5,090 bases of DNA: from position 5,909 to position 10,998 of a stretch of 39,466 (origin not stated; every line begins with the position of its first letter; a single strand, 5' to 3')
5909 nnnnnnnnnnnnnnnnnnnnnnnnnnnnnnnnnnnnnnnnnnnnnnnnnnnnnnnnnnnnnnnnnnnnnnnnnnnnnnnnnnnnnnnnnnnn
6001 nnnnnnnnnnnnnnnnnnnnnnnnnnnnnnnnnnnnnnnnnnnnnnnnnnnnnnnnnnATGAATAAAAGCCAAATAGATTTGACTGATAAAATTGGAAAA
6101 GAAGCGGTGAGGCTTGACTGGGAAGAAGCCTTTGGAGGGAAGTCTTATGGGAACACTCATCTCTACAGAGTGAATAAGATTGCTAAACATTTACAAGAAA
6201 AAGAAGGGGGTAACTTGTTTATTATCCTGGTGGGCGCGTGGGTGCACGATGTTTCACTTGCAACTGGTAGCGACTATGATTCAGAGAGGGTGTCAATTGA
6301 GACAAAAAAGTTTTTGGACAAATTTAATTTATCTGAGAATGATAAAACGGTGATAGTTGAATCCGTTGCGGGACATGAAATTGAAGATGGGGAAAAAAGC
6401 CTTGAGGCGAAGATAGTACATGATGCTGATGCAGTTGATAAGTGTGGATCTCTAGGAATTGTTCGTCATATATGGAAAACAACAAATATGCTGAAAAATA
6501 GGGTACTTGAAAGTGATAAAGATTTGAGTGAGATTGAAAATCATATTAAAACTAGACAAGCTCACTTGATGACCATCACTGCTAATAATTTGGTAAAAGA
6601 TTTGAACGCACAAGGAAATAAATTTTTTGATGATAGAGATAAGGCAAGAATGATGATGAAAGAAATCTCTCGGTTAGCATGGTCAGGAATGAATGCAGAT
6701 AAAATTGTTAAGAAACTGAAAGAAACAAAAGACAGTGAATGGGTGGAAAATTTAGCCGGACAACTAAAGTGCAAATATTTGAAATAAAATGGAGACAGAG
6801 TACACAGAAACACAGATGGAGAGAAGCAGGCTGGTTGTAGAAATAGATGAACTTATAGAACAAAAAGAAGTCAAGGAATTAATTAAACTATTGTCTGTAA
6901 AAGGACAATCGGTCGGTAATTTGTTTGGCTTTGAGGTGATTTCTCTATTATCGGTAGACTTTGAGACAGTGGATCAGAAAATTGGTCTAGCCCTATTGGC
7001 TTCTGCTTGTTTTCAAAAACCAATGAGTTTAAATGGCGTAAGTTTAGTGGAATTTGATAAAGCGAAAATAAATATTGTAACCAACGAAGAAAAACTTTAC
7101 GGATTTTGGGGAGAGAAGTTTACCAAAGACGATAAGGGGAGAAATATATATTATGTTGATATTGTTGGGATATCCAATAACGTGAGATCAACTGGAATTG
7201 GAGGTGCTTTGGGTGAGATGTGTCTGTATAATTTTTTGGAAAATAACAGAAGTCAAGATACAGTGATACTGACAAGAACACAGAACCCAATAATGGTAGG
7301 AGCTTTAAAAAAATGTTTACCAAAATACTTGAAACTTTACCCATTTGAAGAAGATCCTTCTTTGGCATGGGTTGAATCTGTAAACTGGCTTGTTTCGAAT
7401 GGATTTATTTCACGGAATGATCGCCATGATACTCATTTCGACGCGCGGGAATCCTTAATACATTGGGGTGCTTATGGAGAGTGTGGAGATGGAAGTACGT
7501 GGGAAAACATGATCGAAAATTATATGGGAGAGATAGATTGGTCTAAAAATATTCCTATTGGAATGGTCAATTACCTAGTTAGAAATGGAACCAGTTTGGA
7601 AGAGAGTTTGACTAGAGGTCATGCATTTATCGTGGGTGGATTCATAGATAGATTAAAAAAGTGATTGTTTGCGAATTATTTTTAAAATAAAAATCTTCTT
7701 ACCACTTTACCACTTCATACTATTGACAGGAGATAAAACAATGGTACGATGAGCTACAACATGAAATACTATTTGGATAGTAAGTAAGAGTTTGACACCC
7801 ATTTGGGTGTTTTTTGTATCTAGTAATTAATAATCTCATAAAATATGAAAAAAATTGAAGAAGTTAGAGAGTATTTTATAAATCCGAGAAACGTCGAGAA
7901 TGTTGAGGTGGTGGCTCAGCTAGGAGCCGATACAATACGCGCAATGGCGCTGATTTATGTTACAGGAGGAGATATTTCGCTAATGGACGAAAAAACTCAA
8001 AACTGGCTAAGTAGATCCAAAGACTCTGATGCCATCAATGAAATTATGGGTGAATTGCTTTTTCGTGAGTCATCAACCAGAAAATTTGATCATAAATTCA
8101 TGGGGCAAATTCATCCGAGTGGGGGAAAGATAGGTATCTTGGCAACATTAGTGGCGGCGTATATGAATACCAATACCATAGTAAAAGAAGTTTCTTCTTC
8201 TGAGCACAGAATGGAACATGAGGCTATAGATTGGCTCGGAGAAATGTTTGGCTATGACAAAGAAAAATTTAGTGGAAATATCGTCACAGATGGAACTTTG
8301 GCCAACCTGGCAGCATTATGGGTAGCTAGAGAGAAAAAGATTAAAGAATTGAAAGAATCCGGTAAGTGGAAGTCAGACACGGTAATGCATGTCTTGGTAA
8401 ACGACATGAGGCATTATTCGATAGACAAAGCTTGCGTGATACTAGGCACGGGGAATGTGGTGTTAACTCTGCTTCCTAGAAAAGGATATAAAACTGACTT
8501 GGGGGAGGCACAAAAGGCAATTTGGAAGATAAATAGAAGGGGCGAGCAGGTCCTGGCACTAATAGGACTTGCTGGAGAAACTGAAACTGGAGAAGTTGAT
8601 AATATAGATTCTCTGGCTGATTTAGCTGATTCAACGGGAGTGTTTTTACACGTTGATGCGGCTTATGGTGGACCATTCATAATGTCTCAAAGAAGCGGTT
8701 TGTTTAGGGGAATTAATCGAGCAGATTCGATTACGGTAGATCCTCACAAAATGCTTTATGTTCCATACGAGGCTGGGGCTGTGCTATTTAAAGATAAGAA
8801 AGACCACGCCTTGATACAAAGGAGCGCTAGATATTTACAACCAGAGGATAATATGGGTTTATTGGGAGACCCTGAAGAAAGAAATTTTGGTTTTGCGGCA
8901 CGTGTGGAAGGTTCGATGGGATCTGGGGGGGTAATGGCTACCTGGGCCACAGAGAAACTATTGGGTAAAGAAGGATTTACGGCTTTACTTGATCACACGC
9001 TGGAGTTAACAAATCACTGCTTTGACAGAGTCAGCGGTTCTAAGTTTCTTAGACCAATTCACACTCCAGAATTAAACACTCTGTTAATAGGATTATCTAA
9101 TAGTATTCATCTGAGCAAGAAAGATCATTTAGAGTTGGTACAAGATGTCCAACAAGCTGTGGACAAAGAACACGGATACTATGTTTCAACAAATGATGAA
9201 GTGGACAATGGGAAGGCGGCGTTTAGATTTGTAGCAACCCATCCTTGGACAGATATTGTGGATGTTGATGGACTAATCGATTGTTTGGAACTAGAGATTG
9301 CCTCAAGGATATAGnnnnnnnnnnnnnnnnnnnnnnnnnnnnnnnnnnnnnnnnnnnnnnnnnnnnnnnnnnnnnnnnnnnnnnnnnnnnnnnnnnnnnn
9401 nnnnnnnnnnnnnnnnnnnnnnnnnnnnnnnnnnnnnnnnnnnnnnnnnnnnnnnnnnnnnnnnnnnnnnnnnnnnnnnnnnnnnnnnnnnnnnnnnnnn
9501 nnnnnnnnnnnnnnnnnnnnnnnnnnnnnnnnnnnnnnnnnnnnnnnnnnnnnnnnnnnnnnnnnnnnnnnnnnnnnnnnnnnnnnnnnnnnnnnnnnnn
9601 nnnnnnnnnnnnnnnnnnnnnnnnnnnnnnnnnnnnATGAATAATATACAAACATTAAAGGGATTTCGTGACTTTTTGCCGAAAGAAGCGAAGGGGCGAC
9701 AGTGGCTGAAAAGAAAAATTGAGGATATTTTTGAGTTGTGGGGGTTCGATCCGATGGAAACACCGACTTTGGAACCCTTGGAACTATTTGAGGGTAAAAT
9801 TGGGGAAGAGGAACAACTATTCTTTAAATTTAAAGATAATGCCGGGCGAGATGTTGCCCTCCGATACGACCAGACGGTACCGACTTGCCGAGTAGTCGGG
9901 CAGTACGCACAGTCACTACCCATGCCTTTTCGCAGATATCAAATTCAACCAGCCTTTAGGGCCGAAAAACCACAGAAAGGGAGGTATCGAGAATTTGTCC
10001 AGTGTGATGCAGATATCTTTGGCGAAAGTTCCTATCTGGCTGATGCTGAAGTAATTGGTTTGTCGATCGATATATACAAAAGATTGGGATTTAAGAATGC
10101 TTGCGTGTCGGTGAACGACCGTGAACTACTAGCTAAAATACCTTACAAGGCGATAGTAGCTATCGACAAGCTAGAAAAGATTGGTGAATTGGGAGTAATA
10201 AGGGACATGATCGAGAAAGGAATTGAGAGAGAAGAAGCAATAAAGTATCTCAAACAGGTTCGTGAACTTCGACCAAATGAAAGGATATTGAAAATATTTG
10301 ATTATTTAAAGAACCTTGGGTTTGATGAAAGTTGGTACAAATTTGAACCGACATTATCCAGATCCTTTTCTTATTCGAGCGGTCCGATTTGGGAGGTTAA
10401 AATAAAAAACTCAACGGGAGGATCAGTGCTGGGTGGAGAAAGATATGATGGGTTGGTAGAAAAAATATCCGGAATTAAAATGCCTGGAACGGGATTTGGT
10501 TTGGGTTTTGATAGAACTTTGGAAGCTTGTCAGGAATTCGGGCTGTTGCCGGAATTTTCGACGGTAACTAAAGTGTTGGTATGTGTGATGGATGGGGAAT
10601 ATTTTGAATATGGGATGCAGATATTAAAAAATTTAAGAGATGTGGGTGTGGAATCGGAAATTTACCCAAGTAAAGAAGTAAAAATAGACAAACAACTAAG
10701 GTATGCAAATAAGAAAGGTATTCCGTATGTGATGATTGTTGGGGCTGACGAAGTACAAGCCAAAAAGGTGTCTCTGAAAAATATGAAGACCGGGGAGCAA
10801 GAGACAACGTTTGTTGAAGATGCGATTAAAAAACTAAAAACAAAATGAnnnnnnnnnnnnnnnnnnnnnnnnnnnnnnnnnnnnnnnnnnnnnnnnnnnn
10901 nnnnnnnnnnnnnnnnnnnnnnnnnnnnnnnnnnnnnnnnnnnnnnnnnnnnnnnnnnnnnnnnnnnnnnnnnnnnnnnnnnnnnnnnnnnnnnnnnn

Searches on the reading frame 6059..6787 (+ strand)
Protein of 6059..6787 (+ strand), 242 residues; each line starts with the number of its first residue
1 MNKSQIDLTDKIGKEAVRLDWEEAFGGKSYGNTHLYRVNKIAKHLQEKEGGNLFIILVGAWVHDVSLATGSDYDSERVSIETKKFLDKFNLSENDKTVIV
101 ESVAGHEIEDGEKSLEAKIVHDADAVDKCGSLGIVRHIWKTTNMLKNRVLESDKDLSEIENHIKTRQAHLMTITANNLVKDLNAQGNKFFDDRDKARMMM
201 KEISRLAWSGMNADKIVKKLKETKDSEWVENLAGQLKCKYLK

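Call 9: search_protein_families(library=pfam, proteins=[window:6059-6787:+])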
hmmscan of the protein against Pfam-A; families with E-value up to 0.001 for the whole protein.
window:6059-6787:+ (242 aa): 1 family
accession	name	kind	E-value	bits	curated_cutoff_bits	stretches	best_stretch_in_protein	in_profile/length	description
PF01966.28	HD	-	1.6e-08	35.3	22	1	33-127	3-114/116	HD domain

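Call 11: search_protein_families(library=ncbifam, proteins=[window:6059-6787:+], max_evalue=0.01)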
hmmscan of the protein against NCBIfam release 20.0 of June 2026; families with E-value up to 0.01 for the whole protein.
window:6059-6787:+ (242 aa): 1 family
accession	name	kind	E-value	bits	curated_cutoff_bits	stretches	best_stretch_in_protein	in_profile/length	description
NF007515.0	PRK10119.1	equivalog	3e-08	33.4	286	1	33-157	28-159/231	phosphohydrolase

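Call 54: search_protein_families(library=padloc, proteins=[window:6059-6787:+], max_evalue=0.01)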
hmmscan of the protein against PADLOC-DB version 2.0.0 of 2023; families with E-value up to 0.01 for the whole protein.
window:6059-6787:+ (242 aa): 0 families

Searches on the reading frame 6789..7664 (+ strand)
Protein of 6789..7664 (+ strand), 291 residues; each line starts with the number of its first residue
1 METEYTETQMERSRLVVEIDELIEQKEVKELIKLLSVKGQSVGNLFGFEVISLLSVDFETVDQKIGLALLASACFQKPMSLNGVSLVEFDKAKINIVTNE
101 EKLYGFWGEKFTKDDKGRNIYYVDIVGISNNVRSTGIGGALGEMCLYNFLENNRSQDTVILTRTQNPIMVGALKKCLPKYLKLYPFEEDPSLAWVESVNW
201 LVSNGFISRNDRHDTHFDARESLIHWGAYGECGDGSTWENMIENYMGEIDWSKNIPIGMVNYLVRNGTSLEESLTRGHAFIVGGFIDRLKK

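Call 9: search_protein_families(library=pfam, proteins=[window:6789-7664:+])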
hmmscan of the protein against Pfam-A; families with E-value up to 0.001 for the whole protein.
window:6789-7664:+ (291 aa): 0 families

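Call 11: search_protein_families(library=ncbifam, proteins=[window:6789-7664:+], max_evalue=0.01)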
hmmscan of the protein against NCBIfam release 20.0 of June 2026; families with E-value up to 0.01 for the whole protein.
window:6789-7664:+ (291 aa): 0 families

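Call 54: search_protein_families(library=padloc, proteins=[window:6789-7664:+], max_evalue=0.01)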
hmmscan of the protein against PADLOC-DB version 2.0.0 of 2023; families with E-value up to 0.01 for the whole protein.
window:6789-7664:+ (291 aa): 0 families

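Call 56: search_solved_structures(query=window:6789-7664:+, max_evalue=1)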
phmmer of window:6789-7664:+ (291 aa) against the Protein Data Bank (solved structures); distinct sequences matched with E-value up to 1: 0.

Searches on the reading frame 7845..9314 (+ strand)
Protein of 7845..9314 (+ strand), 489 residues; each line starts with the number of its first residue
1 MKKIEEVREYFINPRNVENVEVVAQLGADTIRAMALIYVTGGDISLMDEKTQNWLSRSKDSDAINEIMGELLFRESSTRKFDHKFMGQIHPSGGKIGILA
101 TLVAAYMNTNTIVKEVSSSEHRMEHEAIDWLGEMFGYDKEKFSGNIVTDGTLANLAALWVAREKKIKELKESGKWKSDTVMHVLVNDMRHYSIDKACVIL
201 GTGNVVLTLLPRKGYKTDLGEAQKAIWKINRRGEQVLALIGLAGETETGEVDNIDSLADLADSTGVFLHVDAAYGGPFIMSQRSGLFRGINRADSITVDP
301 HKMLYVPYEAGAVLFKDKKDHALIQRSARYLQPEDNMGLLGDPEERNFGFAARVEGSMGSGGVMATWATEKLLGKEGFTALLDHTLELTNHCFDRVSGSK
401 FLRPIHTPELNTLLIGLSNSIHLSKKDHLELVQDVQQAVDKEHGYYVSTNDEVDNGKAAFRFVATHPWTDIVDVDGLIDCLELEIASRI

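Call 9: search_protein_families(library=pfam, proteins=[window:7845-9314:+])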
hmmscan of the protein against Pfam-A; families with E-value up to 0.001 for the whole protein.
window:7845-9314:+ (489 aa): 1 family
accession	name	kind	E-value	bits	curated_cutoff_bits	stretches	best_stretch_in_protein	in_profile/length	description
PF00282.25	Pyridoxal_deC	-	5.1e-41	141.1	27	1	92-396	49-353/375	Pyridoxal-dependent decarboxylase conserved domain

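Call 11: search_protein_families(library=ncbifam, proteins=[window:7845-9314:+], max_evalue=0.01)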
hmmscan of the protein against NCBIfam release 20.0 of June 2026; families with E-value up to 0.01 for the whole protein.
window:7845-9314:+ (489 aa): 9 families
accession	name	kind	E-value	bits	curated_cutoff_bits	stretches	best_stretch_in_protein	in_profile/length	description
TIGR03799.1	NOD_PanD_pyr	equivalog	5.4e-48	163.7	606.1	1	134-413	152-433/522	pyridoxal-dependent aspartate 1-decarboxylase PanP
TIGR03812.1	tyr_de_CO2_Arch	equivalog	1.5e-43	149.1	299.4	1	78-425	16-334/375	tyrosine decarboxylase MfnA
NF052646.1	DABADecarRhbB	equivalog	5.5e-41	140.6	900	1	123-431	138-432/491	L-2,4-diaminobutyrate decarboxylase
TIGR03811.1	tyr_de_CO2_Ent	equivalog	6e-32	110.9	905.3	3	176-276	218-324/608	tyrosine decarboxylase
NF002748.0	PRK02769.1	equivalog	6.2e-16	58.1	305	1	119-335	62-265/382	histidine decarboxylase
TIGR01788.1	Glu-decarb-GAD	equivalog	9e-07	27.9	380.4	1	102-320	60-279/431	glutamate decarboxylase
TIGR03235.1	DNA_S_dndA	equivalog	0.00025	20.5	480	1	181-318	89-215/353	cysteine desulfurase DndA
NF002806.0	PRK02948.1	subfamily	0.0003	19.9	304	1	179-317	87-214/381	IscS subfamily cysteine desulfurase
TIGR03403.1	nifS_epsilon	equivalog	0.003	16.4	587.7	1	117-273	37-178/382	NifS family cysteine desulfurase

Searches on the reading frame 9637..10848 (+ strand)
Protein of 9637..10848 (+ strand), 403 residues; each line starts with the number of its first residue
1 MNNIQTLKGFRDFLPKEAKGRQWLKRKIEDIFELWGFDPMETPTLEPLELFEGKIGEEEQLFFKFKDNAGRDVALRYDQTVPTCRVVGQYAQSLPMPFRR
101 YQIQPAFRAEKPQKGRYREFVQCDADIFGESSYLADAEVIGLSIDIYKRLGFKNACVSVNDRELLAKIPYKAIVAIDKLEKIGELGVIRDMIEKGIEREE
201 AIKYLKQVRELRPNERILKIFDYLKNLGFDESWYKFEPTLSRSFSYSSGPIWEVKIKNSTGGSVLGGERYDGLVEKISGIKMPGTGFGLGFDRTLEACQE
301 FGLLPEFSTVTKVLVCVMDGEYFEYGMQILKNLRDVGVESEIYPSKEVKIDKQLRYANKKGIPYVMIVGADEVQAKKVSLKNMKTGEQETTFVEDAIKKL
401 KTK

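Call 9: search_protein_families(library=pfam, proteins=[window:9637-10848:+])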
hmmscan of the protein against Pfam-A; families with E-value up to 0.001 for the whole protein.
window:9637-10848:+ (403 aa): 4 families
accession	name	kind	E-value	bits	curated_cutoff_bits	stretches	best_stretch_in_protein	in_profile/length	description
PF13393.11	tRNA-synt_His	-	1e-34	120.7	25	2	9-168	1-159/308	Histidyl-tRNA synthetase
PF03129.25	HGTP_anticodon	-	5.2e-18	65.4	21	1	312-402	1-93/94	Anticodon binding domain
PF00587.30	tRNA-synt_2b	-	4.6e-12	46.8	29.3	1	63-190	1-136/179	tRNA synthetase class II core domain (G, H, P, S and T)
PF00152.25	tRNA-synt_2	-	1.3e-05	24.9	25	1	90-150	82-140/308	tRNA synthetases class II (D, K and N)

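Call 57: search_protein_families(library=ncbifam, proteins=[window:9637-10848:+], max_evalue=1e-10)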
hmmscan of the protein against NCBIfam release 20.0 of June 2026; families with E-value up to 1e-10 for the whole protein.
window:9637-10848:+ (403 aa): 16 families
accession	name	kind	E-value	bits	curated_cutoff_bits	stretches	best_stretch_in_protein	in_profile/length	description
TIGR00442.1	hisS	equivalog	1.8e-104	349.9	286.75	1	5-390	1-403/406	histidine--tRNA ligase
NF009085.0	PRK12420.1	equivalog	8e-70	236.3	540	1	3-393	3-419/426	histidine--tRNA ligase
TIGR00443.1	hisZ_biosyn_reg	equivalog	1.1e-44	152.9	271.65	1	11-168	1-158/314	ATP phosphoribosyltransferase regulatory subunit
NF008941.0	PRK12292.2-4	equivalog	8e-37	127.1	447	1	9-161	12-164/393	ATP phosphoribosyltransferase regulatory subunit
NF008942.0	PRK12292.2-5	equivalog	6.6e-33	114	643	1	6-164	11-171/434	ATP phosphoribosyltransferase regulatory subunit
NF008936.0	PRK12292.1-3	equivalog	1.7e-32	112.7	492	2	7-168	8-170/406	ATP phosphoribosyltransferase regulatory subunit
NF008940.0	PRK12292.2-3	equivalog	4.9e-27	94.7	450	1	8-373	7-396/404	ATP phosphoribosyltransferase regulatory subunit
NF008945.0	PRK12292.3-3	equivalog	4.8e-23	81.9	409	1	9-161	5-152/368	ATP phosphoribosyltransferase regulatory subunit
NF008953.0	PRK12295.1-6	equivalog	5.2e-18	65.1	384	1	17-166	8-155/384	ATP phosphoribosyltransferase regulatory subunit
NF008943.0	PRK12292.3-1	equivalog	7.8e-17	61.4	690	1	8-152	28-169/403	ATP phosphoribosyltransferase regulatory subunit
NF008950.0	PRK12295.1-3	equivalog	7.5e-16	58.4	492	0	26-165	18-154/387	ATP phosphoribosyltransferase regulatory subunit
TIGR00418.1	thrS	equivalog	7.9e-16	58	383.65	0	305-402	467-563/565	threonine--tRNA ligase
NF008938.0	PRK12292.1-6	equivalog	9.5e-16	57.7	833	1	8-168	10-169/420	ATP phosphoribosyltransferase regulatory subunit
NF008939.0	PRK12292.2-1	equivalog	1.7e-14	53.4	335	0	4-156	3-155/391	ATP phosphoribosyltransferase regulatory subunit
NF009086.0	PRK12421.1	equivalog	2.1e-13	50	318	0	9-157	12-161/389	ATP phosphoribosyltransferase regulatory subunit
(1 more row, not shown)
